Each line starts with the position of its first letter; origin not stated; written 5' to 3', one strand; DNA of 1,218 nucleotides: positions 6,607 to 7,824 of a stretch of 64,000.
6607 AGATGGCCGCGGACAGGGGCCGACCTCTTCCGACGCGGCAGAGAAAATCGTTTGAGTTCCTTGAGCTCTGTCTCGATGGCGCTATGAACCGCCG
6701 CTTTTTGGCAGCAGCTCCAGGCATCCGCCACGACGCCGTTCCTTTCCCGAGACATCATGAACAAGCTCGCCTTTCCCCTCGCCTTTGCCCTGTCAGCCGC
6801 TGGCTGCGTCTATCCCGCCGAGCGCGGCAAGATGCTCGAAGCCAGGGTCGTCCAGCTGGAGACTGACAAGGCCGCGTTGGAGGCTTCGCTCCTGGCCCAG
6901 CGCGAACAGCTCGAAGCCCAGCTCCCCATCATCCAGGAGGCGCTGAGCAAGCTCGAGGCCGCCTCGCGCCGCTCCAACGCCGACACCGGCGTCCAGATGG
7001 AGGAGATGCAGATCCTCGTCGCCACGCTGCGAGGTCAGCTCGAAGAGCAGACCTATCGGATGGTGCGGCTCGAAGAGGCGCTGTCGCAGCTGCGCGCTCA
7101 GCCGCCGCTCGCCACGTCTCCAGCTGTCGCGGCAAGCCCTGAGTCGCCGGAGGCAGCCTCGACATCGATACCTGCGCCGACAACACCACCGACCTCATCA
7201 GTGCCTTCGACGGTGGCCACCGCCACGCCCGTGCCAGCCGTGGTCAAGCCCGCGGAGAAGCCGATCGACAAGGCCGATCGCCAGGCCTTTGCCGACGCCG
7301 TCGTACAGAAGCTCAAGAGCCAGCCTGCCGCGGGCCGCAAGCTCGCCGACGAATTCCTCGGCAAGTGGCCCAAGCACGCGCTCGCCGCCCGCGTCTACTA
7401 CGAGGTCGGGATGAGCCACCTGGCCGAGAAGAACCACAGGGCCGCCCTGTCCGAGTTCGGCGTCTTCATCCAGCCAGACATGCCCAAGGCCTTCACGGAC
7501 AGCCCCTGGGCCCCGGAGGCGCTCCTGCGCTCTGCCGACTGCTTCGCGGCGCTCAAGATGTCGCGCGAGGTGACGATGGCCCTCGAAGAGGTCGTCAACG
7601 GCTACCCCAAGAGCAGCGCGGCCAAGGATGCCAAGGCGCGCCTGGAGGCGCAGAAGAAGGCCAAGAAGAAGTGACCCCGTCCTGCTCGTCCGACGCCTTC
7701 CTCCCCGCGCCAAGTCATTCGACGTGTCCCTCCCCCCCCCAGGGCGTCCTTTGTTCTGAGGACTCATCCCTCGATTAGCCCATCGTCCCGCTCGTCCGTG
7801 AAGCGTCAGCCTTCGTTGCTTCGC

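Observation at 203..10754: Envelope locus built on an amplified two-cysteine TonB-C/TolA-C-like module (1+2+6 intact copies, 1 decayed) next to a CpoB-like lipoprotein and a class A PBP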

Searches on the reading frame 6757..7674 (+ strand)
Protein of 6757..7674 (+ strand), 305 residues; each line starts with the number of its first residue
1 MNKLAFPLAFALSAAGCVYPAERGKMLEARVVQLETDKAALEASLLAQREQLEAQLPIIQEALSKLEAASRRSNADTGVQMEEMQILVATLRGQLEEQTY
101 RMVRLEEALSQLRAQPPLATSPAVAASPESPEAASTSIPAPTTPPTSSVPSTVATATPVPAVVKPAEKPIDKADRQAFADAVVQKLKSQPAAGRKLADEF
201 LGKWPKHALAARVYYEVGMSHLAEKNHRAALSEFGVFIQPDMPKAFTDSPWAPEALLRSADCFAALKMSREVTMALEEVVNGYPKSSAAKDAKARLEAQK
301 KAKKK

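Call 3: search_protein_families(library=pfam, proteins=[window:6757-7674:+], max_evalue=0.1)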
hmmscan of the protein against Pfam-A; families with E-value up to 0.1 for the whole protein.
window:6757-7674:+ (305 aa): 4 families
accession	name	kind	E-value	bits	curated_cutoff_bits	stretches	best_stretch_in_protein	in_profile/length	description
PF13525.12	YfiO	-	0.00069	19.9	25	1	190-301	58-138/203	Outer membrane lipoprotein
PF16331.10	TolA_bind_tri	-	0.00077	20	30.1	1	63-112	6-58/76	TolA binding protein trimerisation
PF13174.12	TPR_6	-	0.0044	18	26.3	0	254-286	1-33/33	Tetratricopeptide repeat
PF15294.11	Leu_zip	-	0.005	16.8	28.2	1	22-111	147-237/275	Leucine zipper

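Call 4: search_protein_families(library=ncbifam, proteins=[window:6757-7674:+], max_evalue=0.1)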
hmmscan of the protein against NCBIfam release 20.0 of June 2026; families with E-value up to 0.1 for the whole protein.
window:6757-7674:+ (305 aa): 8 families
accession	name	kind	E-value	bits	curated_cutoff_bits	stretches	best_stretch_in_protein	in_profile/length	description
TIGR02795.1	tol_pal_ybgF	equivalog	1.9e-14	54.3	90.1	1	195-296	23-119/119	tol-pal system protein YbgF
NF008068.0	PRK10803.1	equivalog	4.6e-08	33.3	383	1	79-298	61-262/263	cell division protein CpoB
NF053852.1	vesicle_Bd0635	exception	8.5e-08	32.1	250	1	212-301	139-223/223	CpoB-like predatory vesicle lipoprotein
TIGR03302.1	OM_YfiO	subfamily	6.3e-07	29.1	81.4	1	188-298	84-160/239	outer membrane protein assembly factor BamD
NF033930.1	pneumo_PspA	exception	0.00071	18.4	850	1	32-177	279-418/659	pneumococcal surface protein A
NF045487.1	ASRP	equivalog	0.055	12.1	300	1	27-115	137-226/593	archaea-specific SMC-related protein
NF052320.1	Cbp1_fam_LP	subfamily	0.062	12.8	90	1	45-111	86-148/286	Cbp1 family collagen-binding glycoprotein adhesin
TIGR02552.1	LcrH_SycD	equivalog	0.066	12.9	104.8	0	217-300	58-133/136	SycD/LcrH family type III secretion system chaperone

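Call 41: find_homologous_proteins(query=window:6757-7674:+, max_evalue=0.00001)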
Query window:6757-7674:+ (305 aa): 33 proteins with E <= 0.00001 among 8000 candidates.
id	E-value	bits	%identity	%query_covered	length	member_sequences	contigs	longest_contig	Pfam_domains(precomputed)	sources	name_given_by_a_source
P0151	4.4e-185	632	100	100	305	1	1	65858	-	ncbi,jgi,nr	ncbi:MAG: hypothetical protein LBM75_03510 [Myxococcales bacterium]|jgi:TolA-binding protein|nr:hypo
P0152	2.6e-131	455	74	100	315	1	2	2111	PF19220.7,PF13174.13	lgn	-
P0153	1.1e-124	434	69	97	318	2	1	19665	-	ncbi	-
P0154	1.1e-124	434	71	97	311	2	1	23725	PF13174.13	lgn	-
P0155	3.1e-124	432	67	97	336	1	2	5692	-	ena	-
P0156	1.3e-122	427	66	100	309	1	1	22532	PF13174.13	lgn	-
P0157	2.5e-120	419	65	98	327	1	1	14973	PF13174.13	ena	-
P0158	1.2e-119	417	64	98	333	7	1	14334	PF13174.13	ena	-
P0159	4.3e-118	412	65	98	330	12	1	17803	PF13174.13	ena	-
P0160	1.1e-106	375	59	100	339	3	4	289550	-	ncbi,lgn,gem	-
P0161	4.3e-103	363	60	97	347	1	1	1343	PF13174.13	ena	-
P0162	8.7e-103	362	60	99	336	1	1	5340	-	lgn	-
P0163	3.2e-92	327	71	43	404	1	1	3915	-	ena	-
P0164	5.5e-72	261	48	88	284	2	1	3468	PF16331.11,PF13174.13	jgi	jgi:TolA-binding protein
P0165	7.6e-61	224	48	94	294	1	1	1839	PF16331.11,PF13525.13,PF13432.13,PF13174.13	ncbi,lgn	-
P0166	4.6e-60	222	48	97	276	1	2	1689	PF14559.13,PF16331.11,PF13428.13,PF13174.13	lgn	-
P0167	2.6e-55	206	42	95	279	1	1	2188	PF16331.11,PF13174.13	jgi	jgi:TolA-binding protein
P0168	2.4e-48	183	43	95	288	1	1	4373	PF16331.11,PF13174.13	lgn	-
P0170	1.7e-45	174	39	88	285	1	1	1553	PF16331.11,PF13432.13,PF13428.13,PF13174.13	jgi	-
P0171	3.5e-44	170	38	93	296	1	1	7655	PF16331.11,PF13428.13,PF13174.13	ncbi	-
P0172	6.1e-44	169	40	93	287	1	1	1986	PF16331.11,PF13432.13,PF13174.13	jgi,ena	-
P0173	1.3e-43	168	39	95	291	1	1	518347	PF16331.11,PF13174.13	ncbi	ncbi:MAG: YbgF trimerization domain-containing protein [Myxococcales bacterium]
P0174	1.4e-43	168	40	91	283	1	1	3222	PF16331.11,PF13428.13,PF13174.13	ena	-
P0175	9.1e-42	162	38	91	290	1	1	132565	PF16331.11,PF13432.13,PF13174.13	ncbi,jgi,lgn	ncbi:MAG TPA: tetratricopeptide repeat protein [Myxococcales bacterium]|jgi:tetratricopeptide (TPR) 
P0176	1.4e-38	152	41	95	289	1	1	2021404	PF14559.13,PF16331.11,PF13174.13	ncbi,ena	-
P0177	1.6e-37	148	37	91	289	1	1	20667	PF14559.13,PF16331.11,PF13174.13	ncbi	ncbi:MAG: tetratricopeptide repeat protein [Myxococcaceae bacterium]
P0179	4.8e-37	146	36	91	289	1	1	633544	PF14559.13,PF16331.11,PF13428.13,PF13174.13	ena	-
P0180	6.9e-37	146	38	95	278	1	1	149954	PF14559.13,PF16331.11,PF13428.13,PF13174.13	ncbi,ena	-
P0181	1.6e-34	138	37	95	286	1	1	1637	PF16331.11,PF13424.13,PF13174.13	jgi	jgi:tol-pal system protein YbgF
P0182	1.1e-31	129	35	93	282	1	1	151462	PF16331.11,PF13174.13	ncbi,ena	-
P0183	8.0e-16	77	28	96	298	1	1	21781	PF16331.11,PF13525.13,PF13432.13,PF13428.13,PF13181.13,PF07719.24,PF13174.13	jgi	jgi:tol-pal system protein YbgF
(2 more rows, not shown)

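Call 42: find_encoding_contigs(protein=P0173, flank=10000, max_places=1)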
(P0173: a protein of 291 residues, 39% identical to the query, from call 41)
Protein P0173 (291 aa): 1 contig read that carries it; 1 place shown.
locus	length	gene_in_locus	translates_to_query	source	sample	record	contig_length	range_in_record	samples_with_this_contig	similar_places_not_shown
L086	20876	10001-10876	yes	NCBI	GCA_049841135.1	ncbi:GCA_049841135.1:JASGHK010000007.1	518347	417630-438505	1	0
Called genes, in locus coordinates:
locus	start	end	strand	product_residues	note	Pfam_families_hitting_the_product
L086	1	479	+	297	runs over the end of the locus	PF01656:CbiA, PF02374:ArsA_ATPase, PF13614:AAA_31 (weak)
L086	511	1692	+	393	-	PF01695:IstB_IS21 (faint), PF02374:ArsA_ATPase, PF10609:ParA (faint), PF13614:AAA_31, PF01656:CbiA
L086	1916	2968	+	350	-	-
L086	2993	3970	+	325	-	-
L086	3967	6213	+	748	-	PF05226:CHASE2, PF00211:Guanylate_cyc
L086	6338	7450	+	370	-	-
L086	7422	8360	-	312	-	PF16670:PI-PLC-C1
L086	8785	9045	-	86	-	-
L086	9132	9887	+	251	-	PF07238:PilZ, PF00072:Response_reg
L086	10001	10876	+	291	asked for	PF16331:TolA_bind_tri (weak), PF13174:TPR_6 (faint)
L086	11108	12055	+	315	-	-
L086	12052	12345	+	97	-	PF20274:cREC_REC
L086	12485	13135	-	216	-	-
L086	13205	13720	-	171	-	PF01965:DJ-1_PfpI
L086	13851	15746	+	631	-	-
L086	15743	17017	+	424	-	PF22458:RsmF-B_ferredox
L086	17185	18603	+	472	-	PF03264:Cytochrom_NNT (weak), PF14522:Cytochrome_C7 (faint), PF14537:Cytochrom_c3_2 (faint)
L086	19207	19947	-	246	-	-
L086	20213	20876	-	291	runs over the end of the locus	PF01833:TIG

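Call 43: find_encoding_contigs(protein=P0176, flank=10000, max_places=1)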
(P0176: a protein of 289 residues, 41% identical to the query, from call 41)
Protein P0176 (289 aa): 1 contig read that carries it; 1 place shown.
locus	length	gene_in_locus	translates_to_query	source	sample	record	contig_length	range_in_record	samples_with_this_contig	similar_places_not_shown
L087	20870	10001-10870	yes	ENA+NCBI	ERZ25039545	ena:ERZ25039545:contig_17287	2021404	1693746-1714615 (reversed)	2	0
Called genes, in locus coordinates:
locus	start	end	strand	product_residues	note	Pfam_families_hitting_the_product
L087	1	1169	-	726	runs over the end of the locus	PF00128:Alpha-amylase (weak)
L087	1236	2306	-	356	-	PF00724:Oxidored_FMN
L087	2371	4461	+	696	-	PF13515:FUSC_2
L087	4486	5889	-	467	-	PF13620:CarboxypepD_reg (weak), PF09430:EMC7_beta-sandw (faint)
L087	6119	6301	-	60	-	-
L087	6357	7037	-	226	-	PF00702:Hydrolase (weak), PF12710:HAD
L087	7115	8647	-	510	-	PF00072:Response_reg, PF00158:Sigma54_activat, PF13191:AAA_16 (weak), PF14532:Sigma54_activ_2, PF07724:AAA_2 (weak), PF00004:AAA (weak), PF25601:AAA_lid_14, PF02954:HTH_8, +2 more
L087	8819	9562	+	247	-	PF00691:OmpA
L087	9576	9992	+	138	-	PF01584:CheW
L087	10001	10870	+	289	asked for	PF16331:TolA_bind_tri (faint), PF14559:TPR_19 (faint), PF13174:TPR_6 (weak)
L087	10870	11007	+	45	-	-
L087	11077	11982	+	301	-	-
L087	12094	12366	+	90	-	PF01197:Ribosomal_L31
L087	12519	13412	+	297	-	PF01555:N6_N4_Mtase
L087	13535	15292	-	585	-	PF17900:Peptidase_M1_N, PF01433:Peptidase_M1, PF09127:Leuk-A4-hydro_C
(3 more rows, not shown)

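Call 44: find_encoding_contigs(protein=P0182, flank=10000, max_places=1)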
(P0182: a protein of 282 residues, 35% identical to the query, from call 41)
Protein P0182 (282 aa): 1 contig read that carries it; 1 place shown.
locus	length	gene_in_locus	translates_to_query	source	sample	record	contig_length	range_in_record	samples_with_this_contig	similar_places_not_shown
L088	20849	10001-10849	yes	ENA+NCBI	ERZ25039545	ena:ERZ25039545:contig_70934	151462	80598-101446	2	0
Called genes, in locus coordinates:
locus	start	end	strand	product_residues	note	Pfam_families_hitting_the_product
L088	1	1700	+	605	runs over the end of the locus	PF00015:MCPsignal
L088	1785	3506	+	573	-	PF00015:MCPsignal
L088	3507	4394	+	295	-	-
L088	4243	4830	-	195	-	-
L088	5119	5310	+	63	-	-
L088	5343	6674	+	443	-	PF01627:Hpt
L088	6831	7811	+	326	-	PF00072:Response_reg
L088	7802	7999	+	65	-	-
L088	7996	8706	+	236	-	PF01339:CheB_methylest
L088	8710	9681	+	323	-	PF01739:CheR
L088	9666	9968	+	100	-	-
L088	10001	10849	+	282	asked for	PF16331:TolA_bind_tri, PF13174:TPR_6 (faint)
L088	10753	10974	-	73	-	-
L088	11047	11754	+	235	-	-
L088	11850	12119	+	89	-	PF01197:Ribosomal_L31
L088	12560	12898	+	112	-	PF01555:N6_N4_Mtase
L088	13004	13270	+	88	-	PF01555:N6_N4_Mtase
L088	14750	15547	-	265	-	PF00488:MutS_V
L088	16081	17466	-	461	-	-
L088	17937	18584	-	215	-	PF00158:Sigma54_activat, PF25601:AAA_lid_14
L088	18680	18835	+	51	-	-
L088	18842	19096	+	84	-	-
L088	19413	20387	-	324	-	PF00512:HisKA, PF02518:HATPase_c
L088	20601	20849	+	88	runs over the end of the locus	PF04964:Flp_Fap (weak)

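Call 55: find_encoding_contigs(protein=P0154, flank=10000, max_places=1)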
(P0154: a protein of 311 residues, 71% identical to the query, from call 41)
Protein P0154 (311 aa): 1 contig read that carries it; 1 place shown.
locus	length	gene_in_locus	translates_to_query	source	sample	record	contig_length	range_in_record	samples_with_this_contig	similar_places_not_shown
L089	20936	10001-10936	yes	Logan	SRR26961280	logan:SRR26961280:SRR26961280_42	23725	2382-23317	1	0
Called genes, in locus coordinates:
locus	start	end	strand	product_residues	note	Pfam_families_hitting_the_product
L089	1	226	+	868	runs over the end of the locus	?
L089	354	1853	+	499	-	PF13176:TPR_7 (faint), PF13424:TPR_12 (faint), PF13428:TPR_14 (faint), PF13432:TPR_16 (faint), PF00515:TPR_1, PF07719:TPR_2, PF13181:TPR_8 (weak), PF14559:TPR_19, +6 more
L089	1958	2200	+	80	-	-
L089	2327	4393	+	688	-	PF16697:Yop-YscD_cpl, PF00498:FHA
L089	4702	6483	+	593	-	PF13231:PMT_2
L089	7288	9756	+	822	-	PF03544:TonB_C (faint)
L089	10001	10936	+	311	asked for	PF13174:TPR_6 (weak)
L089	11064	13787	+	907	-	PF00912:Transgly, PF17092:PCB_OB, PF00905:Transpeptidase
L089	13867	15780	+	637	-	PF00795:CN_hydrolase, PF02540:NAD_synthase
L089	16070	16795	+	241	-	PF13356:Arm-DNA-bind_3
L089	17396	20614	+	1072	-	PF08455:SNF2_assoc, PF00176:SNF2-rel_dom, PF00270:DEAD (weak), PF04851:ResIII, PF00271:Helicase_C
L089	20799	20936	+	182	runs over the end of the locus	?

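Call 56: find_encoding_contigs(protein=P0156, flank=10000, max_places=1)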
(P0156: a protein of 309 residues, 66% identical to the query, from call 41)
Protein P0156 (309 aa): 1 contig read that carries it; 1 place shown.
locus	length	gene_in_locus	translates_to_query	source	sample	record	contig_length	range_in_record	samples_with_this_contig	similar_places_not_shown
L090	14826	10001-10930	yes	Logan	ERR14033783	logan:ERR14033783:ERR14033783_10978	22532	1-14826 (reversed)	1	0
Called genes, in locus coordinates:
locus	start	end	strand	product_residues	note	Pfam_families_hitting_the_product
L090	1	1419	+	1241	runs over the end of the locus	PF13428:TPR_14 (faint), PF13174:TPR_6 (faint)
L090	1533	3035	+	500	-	PF13428:TPR_14 (faint), PF13176:TPR_7 (faint), PF13181:TPR_8 (faint), PF13424:TPR_12 (faint), PF13432:TPR_16 (faint), PF00515:TPR_1, PF07719:TPR_2 (weak), PF14559:TPR_19 (weak), +5 more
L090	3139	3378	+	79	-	-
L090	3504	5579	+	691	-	PF16697:Yop-YscD_cpl, PF00498:FHA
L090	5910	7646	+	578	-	PF13231:PMT_2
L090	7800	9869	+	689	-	-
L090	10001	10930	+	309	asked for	PF13174:TPR_6 (faint)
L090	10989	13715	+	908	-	PF00912:Transgly, PF17092:PCB_OB, PF00905:Transpeptidase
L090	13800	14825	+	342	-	?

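Call 57: find_encoding_contigs(protein=P0159, flank=10000, max_places=1)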
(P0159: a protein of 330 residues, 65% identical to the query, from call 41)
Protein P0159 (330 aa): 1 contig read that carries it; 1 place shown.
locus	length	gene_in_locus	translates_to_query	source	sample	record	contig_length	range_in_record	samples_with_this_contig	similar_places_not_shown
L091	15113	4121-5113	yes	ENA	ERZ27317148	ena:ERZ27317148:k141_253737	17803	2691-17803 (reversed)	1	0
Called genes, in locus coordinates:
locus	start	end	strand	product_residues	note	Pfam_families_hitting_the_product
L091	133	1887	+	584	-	PF13231:PMT_2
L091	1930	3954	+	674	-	-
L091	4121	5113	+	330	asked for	PF13174:TPR_6 (faint)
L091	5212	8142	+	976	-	PF00912:Transgly, PF17092:PCB_OB, PF00905:Transpeptidase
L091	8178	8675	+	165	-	-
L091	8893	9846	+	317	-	PF00145:DNA_methylase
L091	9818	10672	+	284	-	PF09015:NgoMIV_restric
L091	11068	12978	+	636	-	PF02540:NAD_synthase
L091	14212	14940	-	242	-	PF20260:PUA_4, PF04452:Methyltrans_RNA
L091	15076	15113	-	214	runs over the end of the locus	PF19763:DUF6250 (faint)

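Call 64: search_solved_structures(query=window:6757-7674:+, max_evalue=1, show_alignments=1)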
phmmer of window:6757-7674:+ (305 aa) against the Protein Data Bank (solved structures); distinct sequences matched with E-value up to 1: 7.
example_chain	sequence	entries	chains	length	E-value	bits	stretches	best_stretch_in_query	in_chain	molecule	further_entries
7ktr_A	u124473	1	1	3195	0.021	18.1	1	99-180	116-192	Transformation/transcription domain-associated protein,Transformation/transcription domain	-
8xvg_L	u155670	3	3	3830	0.025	17.8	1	99-180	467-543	Isoform 2 of Transformation/transcription domain-associated protein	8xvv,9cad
8h7g_C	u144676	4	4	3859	0.025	17.8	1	99-180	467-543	Transformation/transcription domain-associated protein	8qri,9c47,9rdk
7kts_A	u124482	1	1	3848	0.027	17.7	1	99-180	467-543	Transformation/transcription domain-associated protein,Transformation/transcription domain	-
5nl6_A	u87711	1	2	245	0.14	15.3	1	32-94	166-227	Calponin domain family protein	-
4qkv_A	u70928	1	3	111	0.72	13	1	42-110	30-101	Polymerase I and transcript release factor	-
2xev_A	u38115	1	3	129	0.77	12.9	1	196-299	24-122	YBGF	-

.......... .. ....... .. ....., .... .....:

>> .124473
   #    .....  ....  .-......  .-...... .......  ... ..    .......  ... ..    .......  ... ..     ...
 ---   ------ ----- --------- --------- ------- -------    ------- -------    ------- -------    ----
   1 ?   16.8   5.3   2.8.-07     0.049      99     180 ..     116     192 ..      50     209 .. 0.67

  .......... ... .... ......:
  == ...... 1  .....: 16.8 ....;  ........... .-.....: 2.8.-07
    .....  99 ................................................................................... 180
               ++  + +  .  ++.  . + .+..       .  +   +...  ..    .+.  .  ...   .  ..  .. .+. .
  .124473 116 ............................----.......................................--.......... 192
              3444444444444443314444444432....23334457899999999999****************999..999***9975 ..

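Call 66: search_solved_structures(query=A3, max_evalue=1)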
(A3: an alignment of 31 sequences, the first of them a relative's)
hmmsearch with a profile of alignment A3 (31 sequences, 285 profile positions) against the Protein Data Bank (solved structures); distinct sequences matched with E-value up to 1: 74 (the best 60 are shown).
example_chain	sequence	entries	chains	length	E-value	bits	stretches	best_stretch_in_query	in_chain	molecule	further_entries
9qhb_A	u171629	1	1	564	8e-27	97.9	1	186-229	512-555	Engineered tetratricopeptide repeat protein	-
8bu0_A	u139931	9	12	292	6.9e-19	71.8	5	186-228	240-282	Consensus tetratricopeptide repeat protein | Crystal structure of an 8-repeat consensus TPR superhelix with Zinc. | Monomer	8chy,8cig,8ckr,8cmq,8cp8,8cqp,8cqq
9qhc_A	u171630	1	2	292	8.2e-16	61.7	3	186-223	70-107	Engineered tetratricopeptide repeat protein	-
6g5s_A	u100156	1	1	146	1e-15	61.4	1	151-272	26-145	Cell division coordinator CpoB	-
2xev_A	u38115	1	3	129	2.5e-12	50.3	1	164-273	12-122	YBGF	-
8ch0_A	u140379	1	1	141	4e-10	43.1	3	186-223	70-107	Consensus tetratricopeptide repeat protein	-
2fo7_A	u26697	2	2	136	5.9e-10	42.5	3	185-223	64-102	SYNTHETIC CONSENSUS TPR PROTEIN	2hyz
2wqh_A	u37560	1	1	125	2.1e-09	40.7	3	189-230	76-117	CTPR3Y3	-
3qky_A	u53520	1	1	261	7.1e-09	39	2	186-278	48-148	Outer membrane assembly lipoprotein YfiO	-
9pxg_D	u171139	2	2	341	3e-08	36.9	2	127-232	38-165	Outer membrane protein assembly factor BamD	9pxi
5efr_A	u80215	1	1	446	5.5e-08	36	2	186-278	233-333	BamA-BamD fusion Protein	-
1na0_A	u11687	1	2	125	7e-08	35.7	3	187-225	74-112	designed protein CTPR3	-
6v8e_A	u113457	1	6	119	7.9e-06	29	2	184-216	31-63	Designed protein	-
1na3_A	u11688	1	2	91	1.2e-05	28.3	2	186-226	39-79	designed protein CTPR2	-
6vfh_A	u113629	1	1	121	1.5e-05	28.1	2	184-217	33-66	T33_dn10A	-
2wz7_A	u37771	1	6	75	0.0017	21.3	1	59-111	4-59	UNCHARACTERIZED PROTEIN YBGF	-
2xdj_A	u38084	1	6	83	0.0019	21.2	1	59-112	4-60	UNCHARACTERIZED PROTEIN YBGF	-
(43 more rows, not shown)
